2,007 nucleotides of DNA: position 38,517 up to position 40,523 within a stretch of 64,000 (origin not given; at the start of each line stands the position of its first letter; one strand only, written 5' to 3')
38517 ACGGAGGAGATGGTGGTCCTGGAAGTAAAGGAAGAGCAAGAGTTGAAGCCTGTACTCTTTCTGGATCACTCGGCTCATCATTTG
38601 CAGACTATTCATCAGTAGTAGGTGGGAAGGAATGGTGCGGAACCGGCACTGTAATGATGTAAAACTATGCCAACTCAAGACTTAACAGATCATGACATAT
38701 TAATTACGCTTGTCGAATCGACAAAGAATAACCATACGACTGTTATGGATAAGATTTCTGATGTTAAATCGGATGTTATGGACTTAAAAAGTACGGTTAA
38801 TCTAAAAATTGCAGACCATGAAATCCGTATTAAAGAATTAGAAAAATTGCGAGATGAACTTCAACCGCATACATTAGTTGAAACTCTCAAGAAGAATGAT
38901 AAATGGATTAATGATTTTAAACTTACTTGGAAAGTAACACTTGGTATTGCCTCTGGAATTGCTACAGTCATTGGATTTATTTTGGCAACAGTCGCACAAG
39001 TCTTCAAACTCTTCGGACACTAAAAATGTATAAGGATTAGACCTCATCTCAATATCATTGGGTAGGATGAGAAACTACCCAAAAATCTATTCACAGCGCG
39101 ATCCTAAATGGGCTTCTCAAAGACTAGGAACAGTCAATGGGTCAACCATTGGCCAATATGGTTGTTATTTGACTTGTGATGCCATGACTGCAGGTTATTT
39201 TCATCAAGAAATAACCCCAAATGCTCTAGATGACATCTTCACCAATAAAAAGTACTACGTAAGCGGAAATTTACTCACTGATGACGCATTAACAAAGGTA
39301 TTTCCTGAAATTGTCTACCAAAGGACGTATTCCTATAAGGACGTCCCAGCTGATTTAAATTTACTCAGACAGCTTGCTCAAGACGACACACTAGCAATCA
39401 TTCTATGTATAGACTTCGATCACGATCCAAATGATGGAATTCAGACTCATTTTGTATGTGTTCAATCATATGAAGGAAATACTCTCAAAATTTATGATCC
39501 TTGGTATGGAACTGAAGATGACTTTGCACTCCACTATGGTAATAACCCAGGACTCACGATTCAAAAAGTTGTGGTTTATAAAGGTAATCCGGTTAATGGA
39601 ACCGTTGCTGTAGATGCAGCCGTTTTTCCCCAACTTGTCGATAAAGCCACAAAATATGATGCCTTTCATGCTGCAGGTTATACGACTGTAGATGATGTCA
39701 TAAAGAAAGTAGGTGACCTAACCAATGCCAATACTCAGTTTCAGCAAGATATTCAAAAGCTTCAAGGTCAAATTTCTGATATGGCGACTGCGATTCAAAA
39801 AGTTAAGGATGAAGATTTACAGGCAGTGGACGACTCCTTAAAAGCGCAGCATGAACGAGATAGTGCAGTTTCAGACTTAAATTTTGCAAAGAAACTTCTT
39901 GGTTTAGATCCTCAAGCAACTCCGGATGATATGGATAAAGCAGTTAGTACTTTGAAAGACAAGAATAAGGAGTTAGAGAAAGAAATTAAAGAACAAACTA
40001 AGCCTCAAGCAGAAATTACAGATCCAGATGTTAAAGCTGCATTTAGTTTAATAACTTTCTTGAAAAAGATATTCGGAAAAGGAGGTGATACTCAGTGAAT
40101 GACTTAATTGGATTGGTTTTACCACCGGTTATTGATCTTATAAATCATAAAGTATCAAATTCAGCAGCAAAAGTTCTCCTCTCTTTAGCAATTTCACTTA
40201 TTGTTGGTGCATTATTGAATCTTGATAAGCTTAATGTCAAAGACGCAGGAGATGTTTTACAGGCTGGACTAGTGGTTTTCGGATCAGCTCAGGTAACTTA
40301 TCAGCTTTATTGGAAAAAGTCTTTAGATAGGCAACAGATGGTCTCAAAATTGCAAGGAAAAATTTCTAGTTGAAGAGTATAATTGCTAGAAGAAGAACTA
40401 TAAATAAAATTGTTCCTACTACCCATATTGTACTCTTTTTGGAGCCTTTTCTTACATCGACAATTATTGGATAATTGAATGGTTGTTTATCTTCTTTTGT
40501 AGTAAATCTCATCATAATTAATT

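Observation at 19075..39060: Seven copies of a conserved ~35-bp intergenic element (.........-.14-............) punctuating the structural and lysis operon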

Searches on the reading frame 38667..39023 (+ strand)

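Call 62: search_protein_families(library=phrogs, proteins=[window:38667-39023:+], max_evalue=0.01)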
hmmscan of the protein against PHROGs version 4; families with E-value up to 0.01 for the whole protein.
window:38667-39023:+ (118 aa): 2 families
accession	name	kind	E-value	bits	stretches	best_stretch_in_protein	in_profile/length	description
phrog_1193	-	other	0.0036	18.3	0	43-107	17-72/76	hemolysin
phrog_11953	-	DNA, RNA and nucleotide metabolism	0.0061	17.4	1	10-61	74-124/154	exonuclease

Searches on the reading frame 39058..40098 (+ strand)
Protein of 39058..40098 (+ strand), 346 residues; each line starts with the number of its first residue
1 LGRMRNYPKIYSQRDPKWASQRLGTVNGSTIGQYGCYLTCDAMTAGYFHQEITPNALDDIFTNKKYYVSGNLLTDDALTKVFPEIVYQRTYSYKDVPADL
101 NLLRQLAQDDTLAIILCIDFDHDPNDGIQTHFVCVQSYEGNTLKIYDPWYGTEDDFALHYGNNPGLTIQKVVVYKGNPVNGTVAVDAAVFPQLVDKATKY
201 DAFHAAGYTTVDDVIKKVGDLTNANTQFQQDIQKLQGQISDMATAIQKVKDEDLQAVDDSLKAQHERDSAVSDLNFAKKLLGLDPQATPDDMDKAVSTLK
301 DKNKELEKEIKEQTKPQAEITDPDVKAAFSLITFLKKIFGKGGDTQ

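Call 7: search_protein_families(library=phrogs, proteins=[window:39058-40098:+], max_evalue=0.01)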
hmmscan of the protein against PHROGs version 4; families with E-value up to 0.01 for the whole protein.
window:39058-40098:+ (346 aa): 0 families

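Call 27: search_protein_families(library=ncbifam, proteins=[window:39058-40098:+], max_evalue=0.01)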
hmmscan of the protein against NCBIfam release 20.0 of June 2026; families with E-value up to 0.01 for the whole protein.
window:39058-40098:+ (346 aa): 6 families
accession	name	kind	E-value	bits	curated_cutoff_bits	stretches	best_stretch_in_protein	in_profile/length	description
NF010535.0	PRK13923.1-3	equivalog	0.00043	20.2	257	0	183-271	79-167/193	sporulation-specific transcriptional regulator GerR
NF047377.1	heat_HspR_dupli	exception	0.0015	18.1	300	1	209-287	66-142/214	heat shock protein transcriptional repressor HspR, fused homodimer type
TIGR02169.1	SMC_prok_A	equivalog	0.0016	16.2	729.4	1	210-322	274-386/1165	chromosome segregation protein SMC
NF045995.1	MAG0865_DivIVA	hypoth_equivalog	0.0029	17.7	55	0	294-315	34-55/69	MAG0865 family DivIVA-related protein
NF045487.1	ASRP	equivalog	0.0097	14.5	300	0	215-320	141-343/593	archaea-specific SMC-related protein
NF009444.0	PRK12802.1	equivalog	0.0099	15.4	332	0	180-274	169-267/282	flagellin domain-containing protein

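Call 65: search_protein_families(library=pfam, proteins=[window:39067-40098:+], max_evalue=0.01)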
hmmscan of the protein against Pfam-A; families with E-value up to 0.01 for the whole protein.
window:39067-40098:+ (343 aa): 4 families
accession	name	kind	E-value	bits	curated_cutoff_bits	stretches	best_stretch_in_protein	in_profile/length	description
PF13529.12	Peptidase_C39_2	-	0.00041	21.4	24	1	8-146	6-143/143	Peptidase_C39 like family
PF07989.16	Cnn_1N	-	0.00096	19.7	28.5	0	199-243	29-73/74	Centrosomin N-terminal motif 1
PF03412.21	Peptidase_C39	-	0.004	17.4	22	0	30-148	10-108/133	Peptidase C39 family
PF04977.20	DivIC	-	0.0075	16.5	28.9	0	200-239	11-50/80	Septum formation initiator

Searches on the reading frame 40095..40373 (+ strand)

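Call 62: search_protein_families(library=phrogs, proteins=[window:40095-40373:+], max_evalue=0.01)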
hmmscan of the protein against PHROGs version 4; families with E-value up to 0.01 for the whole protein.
window:40095-40373:+ (92 aa): 1 family
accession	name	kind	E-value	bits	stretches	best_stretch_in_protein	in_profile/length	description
phrog_28423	-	unknown function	0.0013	20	1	4-78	20-99/141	-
